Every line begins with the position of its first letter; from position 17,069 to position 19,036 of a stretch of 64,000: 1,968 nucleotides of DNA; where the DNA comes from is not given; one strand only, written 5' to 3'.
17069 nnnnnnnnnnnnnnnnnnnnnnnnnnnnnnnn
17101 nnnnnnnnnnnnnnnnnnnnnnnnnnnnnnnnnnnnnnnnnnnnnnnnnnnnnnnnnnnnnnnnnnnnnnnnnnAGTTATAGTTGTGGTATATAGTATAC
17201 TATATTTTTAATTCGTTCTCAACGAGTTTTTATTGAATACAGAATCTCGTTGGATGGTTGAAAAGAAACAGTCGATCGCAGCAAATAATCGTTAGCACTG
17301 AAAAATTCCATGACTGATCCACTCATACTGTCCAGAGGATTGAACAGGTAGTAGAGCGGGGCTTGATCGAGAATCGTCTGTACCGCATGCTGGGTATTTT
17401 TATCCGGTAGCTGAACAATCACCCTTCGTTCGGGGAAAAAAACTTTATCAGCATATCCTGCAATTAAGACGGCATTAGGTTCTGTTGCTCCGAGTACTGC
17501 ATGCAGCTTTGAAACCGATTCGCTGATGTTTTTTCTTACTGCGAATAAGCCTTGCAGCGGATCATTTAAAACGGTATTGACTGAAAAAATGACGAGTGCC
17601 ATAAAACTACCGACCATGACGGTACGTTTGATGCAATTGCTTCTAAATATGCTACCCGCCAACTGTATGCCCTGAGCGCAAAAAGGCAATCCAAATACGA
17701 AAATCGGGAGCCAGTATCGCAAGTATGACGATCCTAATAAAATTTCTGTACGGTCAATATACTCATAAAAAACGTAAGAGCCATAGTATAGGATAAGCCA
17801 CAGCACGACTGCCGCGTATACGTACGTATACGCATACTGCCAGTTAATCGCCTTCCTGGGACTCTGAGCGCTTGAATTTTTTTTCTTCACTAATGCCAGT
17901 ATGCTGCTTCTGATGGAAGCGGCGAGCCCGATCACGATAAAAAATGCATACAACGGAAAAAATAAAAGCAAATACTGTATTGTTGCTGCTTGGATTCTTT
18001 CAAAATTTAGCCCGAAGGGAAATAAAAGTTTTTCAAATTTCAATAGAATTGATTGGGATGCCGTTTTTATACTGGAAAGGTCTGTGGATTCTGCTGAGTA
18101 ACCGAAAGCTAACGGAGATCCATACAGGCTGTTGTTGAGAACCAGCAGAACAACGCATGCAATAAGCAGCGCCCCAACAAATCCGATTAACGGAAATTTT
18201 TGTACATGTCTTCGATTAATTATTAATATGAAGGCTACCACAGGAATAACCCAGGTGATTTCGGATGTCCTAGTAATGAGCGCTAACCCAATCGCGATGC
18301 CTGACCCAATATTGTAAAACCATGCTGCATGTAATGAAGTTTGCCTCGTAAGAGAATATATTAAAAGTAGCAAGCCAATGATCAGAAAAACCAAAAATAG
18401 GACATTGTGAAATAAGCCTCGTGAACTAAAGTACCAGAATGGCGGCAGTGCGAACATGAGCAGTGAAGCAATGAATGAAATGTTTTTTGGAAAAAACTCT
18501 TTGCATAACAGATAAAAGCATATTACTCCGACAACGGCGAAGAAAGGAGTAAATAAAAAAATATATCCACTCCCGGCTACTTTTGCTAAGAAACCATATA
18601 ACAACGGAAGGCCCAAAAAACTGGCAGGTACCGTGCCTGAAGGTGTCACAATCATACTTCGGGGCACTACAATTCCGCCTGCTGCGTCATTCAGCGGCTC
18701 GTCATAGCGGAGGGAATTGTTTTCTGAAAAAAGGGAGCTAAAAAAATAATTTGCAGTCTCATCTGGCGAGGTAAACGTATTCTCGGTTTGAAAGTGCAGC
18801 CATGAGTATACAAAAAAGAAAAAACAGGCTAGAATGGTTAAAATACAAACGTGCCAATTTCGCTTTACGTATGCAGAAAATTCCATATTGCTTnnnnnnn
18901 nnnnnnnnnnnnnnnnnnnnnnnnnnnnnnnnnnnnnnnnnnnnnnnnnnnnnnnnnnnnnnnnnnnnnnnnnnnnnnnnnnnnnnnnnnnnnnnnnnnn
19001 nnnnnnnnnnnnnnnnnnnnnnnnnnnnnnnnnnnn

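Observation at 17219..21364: Decaprenyl-phosphoribose-synthase-like UbiA enzyme, GtrA-like small membrane protein and GT-C-like transferase: a candidate polyprenyl-phospho-pentose donor/transfer module outside the mycolata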

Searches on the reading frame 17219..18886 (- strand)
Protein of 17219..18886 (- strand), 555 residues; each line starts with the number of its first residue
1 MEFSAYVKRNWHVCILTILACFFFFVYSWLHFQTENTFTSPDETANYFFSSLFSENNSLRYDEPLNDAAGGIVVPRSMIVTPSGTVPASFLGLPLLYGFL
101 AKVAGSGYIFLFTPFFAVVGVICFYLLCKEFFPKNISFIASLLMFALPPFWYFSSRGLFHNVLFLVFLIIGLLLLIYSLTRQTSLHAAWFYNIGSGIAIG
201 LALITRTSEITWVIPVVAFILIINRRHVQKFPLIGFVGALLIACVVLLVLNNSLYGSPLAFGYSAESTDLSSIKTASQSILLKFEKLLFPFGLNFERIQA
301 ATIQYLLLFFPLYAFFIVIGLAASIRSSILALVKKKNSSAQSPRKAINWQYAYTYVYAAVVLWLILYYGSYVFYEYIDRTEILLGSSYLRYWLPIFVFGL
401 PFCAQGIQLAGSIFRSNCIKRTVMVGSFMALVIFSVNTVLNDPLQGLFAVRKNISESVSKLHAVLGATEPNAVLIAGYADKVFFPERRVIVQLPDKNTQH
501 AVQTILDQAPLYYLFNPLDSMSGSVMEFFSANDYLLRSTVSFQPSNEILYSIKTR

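Call 3: search_protein_families(library=pfam, proteins=[window:17219-18886:-], max_evalue=0.01)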
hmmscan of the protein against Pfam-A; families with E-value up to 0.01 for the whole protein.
window:17219-18886:- (555 aa): 1 family
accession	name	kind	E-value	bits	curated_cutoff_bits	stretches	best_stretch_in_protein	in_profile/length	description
PF13231.12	PMT_2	-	9.5e-08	32.8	26.1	1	109-246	24-157/160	Dolichyl-phosphate-mannose-protein mannosyltransferase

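Call 4: search_protein_families(library=ncbifam, proteins=[window:17219-18886:-], max_evalue=0.01)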
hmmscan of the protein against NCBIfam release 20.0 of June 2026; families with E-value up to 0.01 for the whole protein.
window:17219-18886:- (555 aa): 0 families

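Call 16: find_homologous_proteins(query=window:17219-18886:-, max_evalue=0.00001)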
Query window:17219-18886:- (555 aa): 466 proteins with E <= 0.00001 among 8000 candidates; the best 120 are listed.
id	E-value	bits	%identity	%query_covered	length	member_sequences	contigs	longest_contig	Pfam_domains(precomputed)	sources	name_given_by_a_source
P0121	0.0e+0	1221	100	100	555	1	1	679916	PF13231.13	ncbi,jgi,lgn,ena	ncbi:MAG: glycosyltransferase family 39 protein [Patescibacteria group bacterium]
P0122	1.4e-231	788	64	100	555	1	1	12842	PF13231.13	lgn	-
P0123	7.9e-144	498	44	99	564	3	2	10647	PF13231.13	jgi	-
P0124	4.9e-142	492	44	99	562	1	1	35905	PF02516.21,PF13231.13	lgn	-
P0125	1.3e-140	488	45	99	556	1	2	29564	PF13231.13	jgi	-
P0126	4.0e-136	473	44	99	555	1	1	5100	PF13231.13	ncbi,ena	-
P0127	5.6e-135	469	43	99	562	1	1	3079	PF13231.13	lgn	-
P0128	2.4e-134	467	44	99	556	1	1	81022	-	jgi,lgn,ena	-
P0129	7.3e-133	462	43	98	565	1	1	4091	PF13231.13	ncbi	-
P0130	1.4e-132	461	43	95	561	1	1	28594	PF02516.21,PF13231.13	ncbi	ncbi:glycosyltransferase family 39 protein [Patescibacteria group bacterium]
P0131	1.5e-130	455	42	99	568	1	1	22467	PF13231.13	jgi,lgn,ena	-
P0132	3.2e-129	450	43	95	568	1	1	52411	PF02516.21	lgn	-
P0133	2.0e-128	448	43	99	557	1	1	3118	PF02516.21,PF13231.13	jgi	jgi:hypothetical protein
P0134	3.2e-128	447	40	99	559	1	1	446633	PF13231.13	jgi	-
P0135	6.7e-128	446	42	97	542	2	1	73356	-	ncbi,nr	ncbi:glycosyltransferase family 39 protein [Patescibacteria group bacterium]|nr:glycosyltransferase 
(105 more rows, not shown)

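Call 17: find_encoding_contigs(protein=P0121, flank=3000, max_places=3)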
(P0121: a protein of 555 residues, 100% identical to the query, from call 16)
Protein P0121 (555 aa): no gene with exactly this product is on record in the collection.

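Call 18: find_encoding_contigs(protein=P0124, flank=8000, max_places=3)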
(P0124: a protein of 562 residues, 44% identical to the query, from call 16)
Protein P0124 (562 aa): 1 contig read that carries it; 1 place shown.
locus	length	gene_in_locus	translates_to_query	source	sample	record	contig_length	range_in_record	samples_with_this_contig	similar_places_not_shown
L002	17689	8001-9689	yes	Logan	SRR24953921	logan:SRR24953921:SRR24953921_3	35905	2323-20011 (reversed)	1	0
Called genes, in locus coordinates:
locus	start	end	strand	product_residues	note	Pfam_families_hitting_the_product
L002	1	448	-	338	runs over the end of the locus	PF00535:Glycos_transf_2, PF10111:Glyco_tranf_2_2, PF13641:Glyco_tranf_2_3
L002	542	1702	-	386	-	PF01041:DegT_DnrJ_EryC1, PF00266:Aminotran_5 (weak)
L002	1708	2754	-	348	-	PF01370:Epimerase, PF04321:RmlD_sub_bind (weak), PF16363:GDP_Man_Dehyd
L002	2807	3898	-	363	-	PF00155:Aminotran_1_2, PF01041:DegT_DnrJ_EryC1, PF01212:Beta_elim_lyase (weak)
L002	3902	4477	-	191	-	PF25084:LbH_EIF2B, PF00132:Hexapep, PF25087:GMPPB_C (weak), PF14602:Hexapep_2 (faint), PF00132:Hexapep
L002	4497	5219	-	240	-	PF01182:Glucosamine_iso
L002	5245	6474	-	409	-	PF13562:NTP_transf_4, PF00132:Hexapep (weak)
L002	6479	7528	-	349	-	PF01408:GFO_IDH_MocA, PF02894:GFO_IDH_MocA_C, PF22725:GFO_IDH_MocA_C3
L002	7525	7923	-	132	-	PF07760:DUF1616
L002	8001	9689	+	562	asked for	PF02516:STT3 (weak), PF13231:PMT_2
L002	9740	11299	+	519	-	-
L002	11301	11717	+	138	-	-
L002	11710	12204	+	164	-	PF00908:dTDP_sugar_isom, PF14667:Polysacc_synt_C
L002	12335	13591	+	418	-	PF05221:AdoHcyase, PF02826:2-Hacid_dh_C, PF00670:AdoHcyase_NAD, PF07991:KARI_N (weak)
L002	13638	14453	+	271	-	PF01966:HD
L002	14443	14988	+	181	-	PF28549:NDPSase_N, PF00293:NUDIX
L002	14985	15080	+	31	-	-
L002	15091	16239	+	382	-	PF01073:3Beta_HSD (weak), PF01370:Epimerase, PF02719:Polysacc_synt_2 (faint), PF04321:RmlD_sub_bind (faint), PF07993:NAD_binding_4, PF16363:GDP_Man_Dehyd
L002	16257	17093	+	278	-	PF01370:Epimerase, PF04321:RmlD_sub_bind, PF16363:GDP_Man_Dehyd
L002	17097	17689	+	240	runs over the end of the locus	PF00483:NTP_transferase, PF12804:NTP_transf_3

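Call 20: find_related_loci(query=A1, collection=genome_contigs, flank=10000)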
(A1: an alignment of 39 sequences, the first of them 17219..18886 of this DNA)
Query A1 (555 aa) in genome_contigs; peptide patterns used: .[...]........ (x = any residue, [..] = any of these).
421 stretches matched a pattern; 417 encode a relative of the query (tblastn E <= 1e-3); the best 80 are kept; 80 distinct loci.
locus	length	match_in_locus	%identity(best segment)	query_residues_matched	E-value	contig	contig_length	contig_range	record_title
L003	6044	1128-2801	40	1-555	6e-131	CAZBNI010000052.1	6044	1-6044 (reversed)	MAG TPA_asm: uncultured Gammaproteobacteria bacterium isolate binchicken_co19_652 genome assembly, contig: NODE_23108_le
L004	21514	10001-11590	43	27-552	6e-130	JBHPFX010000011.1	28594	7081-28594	Patescibacteria group bacterium isolate SAG AM-311-L03 NODE_11_length_28594_cov_32.524055, whole genome shotgun sequence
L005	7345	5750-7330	41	4-524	4e-127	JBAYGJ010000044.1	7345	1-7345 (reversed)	MAG: Patescibacteria group bacterium isolate SO_2016_GW1_122 scaffold19194_OW334_2016, whole genome shotgun sequence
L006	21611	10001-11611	40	23-552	1e-120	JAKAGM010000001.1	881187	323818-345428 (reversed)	MAG: bacterium isolate WY2.bin33 NODE_1_length_881187_cov_3.460649, whole genome shotgun sequence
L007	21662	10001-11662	42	1-552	1e-120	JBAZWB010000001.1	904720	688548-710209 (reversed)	MAG: Patescibacteria group bacterium isolate SO_2017_GW1_267 NODE_26_length_904720_cov_3.416747_OW334_2017, whole genome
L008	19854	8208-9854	39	7-552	2e-115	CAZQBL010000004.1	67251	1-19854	MAG TPA_asm: uncultured Gammaproteobacteria bacterium isolate SRP231805_co4_93 genome assembly, contig: k141_388700, who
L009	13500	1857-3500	37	7-552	7e-112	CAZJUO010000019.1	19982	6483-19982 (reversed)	MAG TPA_asm: uncultured Gammaproteobacteria bacterium isolate SRP141376_co4_277 genome assembly, contig: NODE_4720_lengt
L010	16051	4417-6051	39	13-552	2e-111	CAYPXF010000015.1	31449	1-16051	MAG TPA_asm: uncultured Gammaproteobacteria bacterium isolate binchicken_co17_235 genome assembly, contig: NODE_3965_len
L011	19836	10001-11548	39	9-520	3e-110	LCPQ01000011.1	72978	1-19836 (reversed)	MAG: Parcubacteria group bacterium GW2011_GWA2_48_9 UY34_C0011, whole genome shotgun sequence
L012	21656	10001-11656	36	6-553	2e-108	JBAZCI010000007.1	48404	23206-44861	MAG: Patescibacteria group bacterium isolate SO_2017_GW1_133 NODE_3603_length_48404_cov_1.720426_OW334_2017, whole genom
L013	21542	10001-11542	37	23-554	3e-96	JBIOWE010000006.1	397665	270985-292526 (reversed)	MAG: Patescibacteria group bacterium isolate MAG090 k127_1872980, whole genome shotgun sequence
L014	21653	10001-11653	42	4-553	2e-135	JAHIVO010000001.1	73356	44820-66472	MAG: Patescibacteria group bacterium isolate MM_PC_MetaG.mb.84 MM_PC_MetaG.mb.84_k141_10651, whole genome shotgun sequen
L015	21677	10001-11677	40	1-552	2e-125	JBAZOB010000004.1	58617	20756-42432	MAG: Patescibacteria group bacterium isolate SO_2017_LW4_84 scaffold_1391_c1_LW137-91_2017, whole genome shotgun sequenc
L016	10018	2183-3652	36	1-513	7e-91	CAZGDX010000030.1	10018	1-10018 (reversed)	MAG TPA_asm: uncultured Gammaproteobacteria bacterium isolate binchicken_co274_39 genome assembly, contig: NODE_16366_le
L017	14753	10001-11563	35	7-513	6e-82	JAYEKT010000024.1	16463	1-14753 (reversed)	MAG: Patescibacteria group bacterium isolate MAG130 MAG130_24, whole genome shotgun sequence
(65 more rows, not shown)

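Call 25: search_solved_structures(query=A1, max_evalue=0.01, show_alignments=2)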
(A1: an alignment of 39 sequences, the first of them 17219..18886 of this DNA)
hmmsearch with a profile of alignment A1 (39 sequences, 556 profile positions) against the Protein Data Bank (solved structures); distinct sequences matched with E-value up to 0.01: 0.

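Call 41: predict_structure(alignment_id=A1)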
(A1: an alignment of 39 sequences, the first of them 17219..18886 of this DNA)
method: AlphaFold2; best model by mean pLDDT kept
length: 555 residues; sequences in the alignment: 39
mean_pLDDT: 89.7   pTM: 0.91
mean pLDDT of the five models: 89.7, 89.6, 89.2, 89.0, 88.3
residues with pLDDT >= 90: 389; 70-90: 127; 50-70: 25; < 50: 14
segments of 3 or more residues with pLDDT < 50: 265-278
pLDDT, mean of each block of 10 residues (from residue 1): 86 97 96 81 94 96 87 91 87 95 94 97 98 97 98 92 98 96 92 98 93 96 92 97 93 85 45 45 74 88 91 97 93 77 65 95 92 69 81 97 98 96 98 97 92 92 96 94 94 80 93 90 88 94 93 91
secondary structure, 60 per line:
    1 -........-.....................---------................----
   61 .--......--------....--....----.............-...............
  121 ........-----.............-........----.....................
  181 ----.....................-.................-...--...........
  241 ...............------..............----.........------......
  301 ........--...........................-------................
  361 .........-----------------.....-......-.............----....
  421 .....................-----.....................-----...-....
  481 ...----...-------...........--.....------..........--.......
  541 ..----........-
elements in order: H2-9 H11-31 H41-56 H64-69 E78-81 E84-87 H92-104 H106-128 H134-146 H148-155 H160-180 H185-205 H207-223 H230-255 H262-275 H280-288 H295-308 H311-337 H345-369 H387-391 H393-398 H400-412 H417-441 H447-467 E473-475 H477-483 E488-490 H498-508 E511-515 H522-531 E534-542 E547-554
